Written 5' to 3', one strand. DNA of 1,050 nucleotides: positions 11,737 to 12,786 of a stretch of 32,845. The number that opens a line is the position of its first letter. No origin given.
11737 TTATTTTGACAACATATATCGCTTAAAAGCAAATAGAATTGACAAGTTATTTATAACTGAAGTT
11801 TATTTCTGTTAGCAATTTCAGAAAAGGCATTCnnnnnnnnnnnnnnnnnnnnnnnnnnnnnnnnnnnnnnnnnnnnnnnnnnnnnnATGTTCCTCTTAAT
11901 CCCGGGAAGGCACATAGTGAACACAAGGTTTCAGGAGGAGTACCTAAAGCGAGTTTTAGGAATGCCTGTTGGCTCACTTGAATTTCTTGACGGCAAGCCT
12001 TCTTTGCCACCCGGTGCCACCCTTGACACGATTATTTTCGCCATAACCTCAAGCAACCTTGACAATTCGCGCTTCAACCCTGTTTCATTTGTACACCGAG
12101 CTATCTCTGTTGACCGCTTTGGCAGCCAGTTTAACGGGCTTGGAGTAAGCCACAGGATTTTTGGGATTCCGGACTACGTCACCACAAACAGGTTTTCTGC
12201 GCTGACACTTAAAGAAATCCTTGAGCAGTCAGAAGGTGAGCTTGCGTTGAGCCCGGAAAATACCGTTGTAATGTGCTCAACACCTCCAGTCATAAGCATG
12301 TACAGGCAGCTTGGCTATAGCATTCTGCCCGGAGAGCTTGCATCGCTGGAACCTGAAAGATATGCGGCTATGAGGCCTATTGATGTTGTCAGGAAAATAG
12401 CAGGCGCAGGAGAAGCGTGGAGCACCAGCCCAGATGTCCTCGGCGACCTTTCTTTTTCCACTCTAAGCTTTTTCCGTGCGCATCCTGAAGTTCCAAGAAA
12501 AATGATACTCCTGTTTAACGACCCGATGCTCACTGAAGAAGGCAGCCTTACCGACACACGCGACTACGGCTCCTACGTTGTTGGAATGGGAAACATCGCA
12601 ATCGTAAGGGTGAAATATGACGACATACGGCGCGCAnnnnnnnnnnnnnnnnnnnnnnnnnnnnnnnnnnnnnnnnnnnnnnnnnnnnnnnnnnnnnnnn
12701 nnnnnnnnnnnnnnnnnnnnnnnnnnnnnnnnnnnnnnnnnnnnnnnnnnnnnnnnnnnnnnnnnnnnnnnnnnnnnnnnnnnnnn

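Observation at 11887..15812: NMNAT-like-methyltransferase fusion, AMP-nucleosidase-fold protein and NAD kinase in one plus-strand operon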

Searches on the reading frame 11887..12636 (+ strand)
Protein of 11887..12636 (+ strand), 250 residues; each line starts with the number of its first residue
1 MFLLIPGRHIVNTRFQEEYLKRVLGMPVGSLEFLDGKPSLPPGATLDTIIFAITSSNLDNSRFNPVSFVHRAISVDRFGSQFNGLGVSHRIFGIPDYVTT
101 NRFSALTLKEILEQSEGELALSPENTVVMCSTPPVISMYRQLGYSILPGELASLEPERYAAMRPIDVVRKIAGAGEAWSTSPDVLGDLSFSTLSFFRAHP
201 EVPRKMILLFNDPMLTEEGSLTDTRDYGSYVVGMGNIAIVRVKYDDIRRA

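Call 27: search_solved_structures(query=A2, max_evalue=10, show_alignments=4)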
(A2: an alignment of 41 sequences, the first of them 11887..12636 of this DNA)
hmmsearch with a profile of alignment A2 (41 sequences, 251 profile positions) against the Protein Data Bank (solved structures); distinct sequences matched with E-value up to 10: 3.
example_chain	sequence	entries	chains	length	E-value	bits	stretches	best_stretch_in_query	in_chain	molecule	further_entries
1vcs_A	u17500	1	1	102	0.99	12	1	140-205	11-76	Vesicle transport through interaction with t-SNAREs homolog 1A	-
1jfi_A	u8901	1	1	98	1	12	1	192-230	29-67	Transcription Regulator NC2 alpha chain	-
1f9a_A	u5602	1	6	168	1.1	11.9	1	38-80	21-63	HYPOTHETICAL PROTEIN MJ0541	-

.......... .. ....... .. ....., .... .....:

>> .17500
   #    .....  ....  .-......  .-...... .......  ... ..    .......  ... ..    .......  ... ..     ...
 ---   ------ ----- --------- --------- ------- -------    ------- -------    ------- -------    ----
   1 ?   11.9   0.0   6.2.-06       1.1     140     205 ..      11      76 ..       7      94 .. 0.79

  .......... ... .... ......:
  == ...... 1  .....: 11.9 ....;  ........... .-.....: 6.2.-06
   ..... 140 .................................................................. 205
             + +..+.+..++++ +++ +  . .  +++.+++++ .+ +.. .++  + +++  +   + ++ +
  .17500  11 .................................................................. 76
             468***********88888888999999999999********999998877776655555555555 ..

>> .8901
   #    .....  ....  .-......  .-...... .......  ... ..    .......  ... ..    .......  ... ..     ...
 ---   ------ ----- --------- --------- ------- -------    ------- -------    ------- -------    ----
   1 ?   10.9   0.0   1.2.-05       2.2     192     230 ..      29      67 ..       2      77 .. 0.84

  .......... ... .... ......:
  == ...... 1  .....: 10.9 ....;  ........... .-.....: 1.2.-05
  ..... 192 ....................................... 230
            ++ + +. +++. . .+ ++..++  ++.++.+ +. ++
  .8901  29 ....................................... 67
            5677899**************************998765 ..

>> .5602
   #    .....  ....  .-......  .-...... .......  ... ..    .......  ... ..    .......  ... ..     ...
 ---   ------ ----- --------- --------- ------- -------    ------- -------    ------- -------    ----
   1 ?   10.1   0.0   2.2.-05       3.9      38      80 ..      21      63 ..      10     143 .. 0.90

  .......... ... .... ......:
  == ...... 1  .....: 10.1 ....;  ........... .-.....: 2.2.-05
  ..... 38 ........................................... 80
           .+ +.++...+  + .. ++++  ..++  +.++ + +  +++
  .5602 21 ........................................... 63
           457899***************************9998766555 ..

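Call 37: predict_structure(alignment_id=A3)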
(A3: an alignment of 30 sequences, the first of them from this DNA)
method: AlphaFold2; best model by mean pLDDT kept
length: 250 residues; sequences in the alignment: 30
mean_pLDDT: 85.7   pTM: 0.81
mean pLDDT of the five models: 85.7, 85.4, 84.6, 82.9, 82.8
residues with pLDDT >= 90: 161; 70-90: 50; 50-70: 20; < 50: 19
segments of 3 or more residues with pLDDT < 50: 218-236
pLDDT, mean of each block of 10 residues (from residue 1): 95 97 94 86 94 86 85 98 97 84 91 97 96 90 94 89 91 95 97 98 91 57 40 44 58
secondary structure, 60 per line:
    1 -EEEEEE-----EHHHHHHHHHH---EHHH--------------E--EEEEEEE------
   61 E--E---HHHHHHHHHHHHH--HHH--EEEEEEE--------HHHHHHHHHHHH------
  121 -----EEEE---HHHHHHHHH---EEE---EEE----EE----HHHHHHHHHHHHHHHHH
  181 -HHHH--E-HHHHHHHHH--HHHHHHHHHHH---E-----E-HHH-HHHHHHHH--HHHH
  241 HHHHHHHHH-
elements in order: E2-7 H14-23 E48-54 H68-80 E88-94 H103-114 E126-129 H133-141 E145-147 E151-153 H164-180 H182-185 H190-198 H201-211 H227-234 H237-249

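Call 39: fold_search(model_id=the predicted structure, library=pdb)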
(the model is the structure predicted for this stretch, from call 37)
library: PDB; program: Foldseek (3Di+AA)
matches with E <= 10: 816; with E <= 0.001: 17
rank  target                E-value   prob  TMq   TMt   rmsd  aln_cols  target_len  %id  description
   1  4yp7_B                2.3e-07  1.00  0.50  0.71   4.2       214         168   16  Crystal structure of Methanobacterium thermoautotrophicum NMNAT in complex with NADP (released 2015-10-14)
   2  4yp5_A                3.8e-07  1.00  0.50  0.71   4.5       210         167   16  Crystal structure of Methanobacterium thermoautotrophicum NMNAT in complex with NADP (released 2015-10-14)
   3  4yp7_C                4.3e-07  1.00  0.51  0.72   4.2       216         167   16  Crystal structure of Methanobacterium thermoautotrophicum NMNAT in complex with NADP (released 2015-10-14)
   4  4yp6_A                4.5e-07  1.00  0.51  0.71   4.4       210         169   16  Crystal structure of Methanobacterium thermoautotrophicum NMNAT in complex with NADP (released 2015-10-14)
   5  1m8k_A                5.9e-07  1.00  0.50  0.69   3.8       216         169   17  Crystal Structure Of Methanobacterium Thermoautotrophicum Nicotinamide Mononucleotide Adenylyltransferase Mutant H19A  (released 2003-07-15)
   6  4yp5_B                6.2e-07  1.00  0.51  0.72   4.2       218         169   16  Crystal structure of Methanobacterium thermoautotrophicum NMNAT in complex with NADP (released 2015-10-14)
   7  1hyb                  6.6e-07  1.00  0.51  0.75   4.4       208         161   15  CRYSTAL STRUCTURE OF AN ACTIVE SITE MUTANT OF METHANOBACTERIUM THERMOAUTOTROPHICUM NICOTINAMIDE MONONUCLEOTIDE ADENYLYLT (released 2001-03-14)
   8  1m8g                  6.6e-07  1.00  0.51  0.72   4.8       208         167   16  Crystal Structure Of Methanobacterium Thermoautotrophicum Nicotinamide Mononucleotide Adenylyltransferase Mutant R11K co (released 2003-07-15)
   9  4yp7_A                6.6e-07  1.00  0.48  0.69   4.6       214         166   15  Crystal structure of Methanobacterium thermoautotrophicum NMNAT in complex with NADP (released 2015-10-14)
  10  1ej2                  8.6e-07  1.00  0.51  0.72   4.8       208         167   16  Crystal structure of methanobacterium thermoautotrophicum nicotinamide mononucleotide adenylyltransferase with bound NAD (released 2001-03-14)
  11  1m8j                  9.1e-07  1.00  0.51  0.73   4.8       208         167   16  Crystal Structure Of Methanobacterium Thermoautotrophicum Nicotinamide Mononucleotide Adenylyltransferase Mutant R136A c (released 2003-07-15)
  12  1m8f                  1.5e-06  1.00  0.51  0.72   4.8       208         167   16  Crystal Structure Of Methanobacterium Thermoautotrophicum Nicotinamide Mononucleotide Adenylyltransferase Mutant R11A co (released 2003-07-15)
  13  1f9a_A                2.2e-06  1.00  0.52  0.76   4.3       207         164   12  CRYSTAL STRUCTURE ANALYSIS OF NMN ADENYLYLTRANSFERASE FROM METHANOCOCCUS JANNASCHII (released 2001-01-10)
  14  2qjo_B                8.1e-05  1.00  0.47  0.37   4.9       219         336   13  crystal structure of a bifunctional NMN adenylyltransferase/ADP ribose pyrophosphatase (NadM) complexed with ADPRP and (released 2008-03-11)
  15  2qjo_A                8.6e-05  1.00  0.50  0.39   4.8       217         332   13  crystal structure of a bifunctional NMN adenylyltransferase/ADP ribose pyrophosphatase (NadM) complexed with ADPRP and (released 2008-03-11)
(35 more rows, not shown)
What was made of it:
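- On NMN/NaMN adenylyltransferase, archaeal/NadM type: Foldseek top 17 PDB hits are all NMNAT/NadM, E 2e-7 to 4e-4 (call 39).
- Closest known: Archaeal NMN adenylyltransferase / bacterial NadM. Same: The alpha/beta fold and strand order match (TM 0.69-0.76 on the target, call 39).
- Checked: An AlphaFold model of aa 1-250 (pLDDT 85.7, call 37) gives archaeal NMNAT/NadM as its 17 best PDB matches and nothing else below E 1e-3 (call 39).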

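Call 54: search_protein_representatives(alignment_id=A3)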
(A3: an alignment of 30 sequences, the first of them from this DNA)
Query: 30 sequences, 251 profile positions. Proteins with E-value up to 0.001 (for the whole library): 263; up to 1e-10: 182; up to 1e-30: 81. The best 150 are listed.
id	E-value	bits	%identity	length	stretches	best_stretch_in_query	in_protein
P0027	7.0e-108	376.3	-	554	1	1-250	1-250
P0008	8.7e-105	366.2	-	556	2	1-250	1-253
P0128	2.2e-99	348.5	-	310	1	1-249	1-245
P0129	4.8e-99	347.4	-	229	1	1-229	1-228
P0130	4.1e-92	324.7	-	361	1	1-250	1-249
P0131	2.9e-90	318.6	-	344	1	3-250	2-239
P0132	9.9e-88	310.3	-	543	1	1-250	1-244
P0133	1.9e-81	289.8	-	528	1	1-250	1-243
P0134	2.3e-79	282.9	-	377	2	47-250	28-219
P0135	4.6e-79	281.9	-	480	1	13-250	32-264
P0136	1.7e-76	273.5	-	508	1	1-249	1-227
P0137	4.3e-76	272.2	-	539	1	3-249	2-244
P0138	7.0e-75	268.2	-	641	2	73-250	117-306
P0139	1.6e-72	260.5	-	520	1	1-250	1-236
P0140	1.6e-72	260.5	-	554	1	1-249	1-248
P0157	4.0e-53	197.0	-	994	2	3-155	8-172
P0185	2.7e-37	145.1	-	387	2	3-157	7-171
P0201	1.9e-32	129.2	-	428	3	48-151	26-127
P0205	3.3e-31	125.1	-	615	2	3-154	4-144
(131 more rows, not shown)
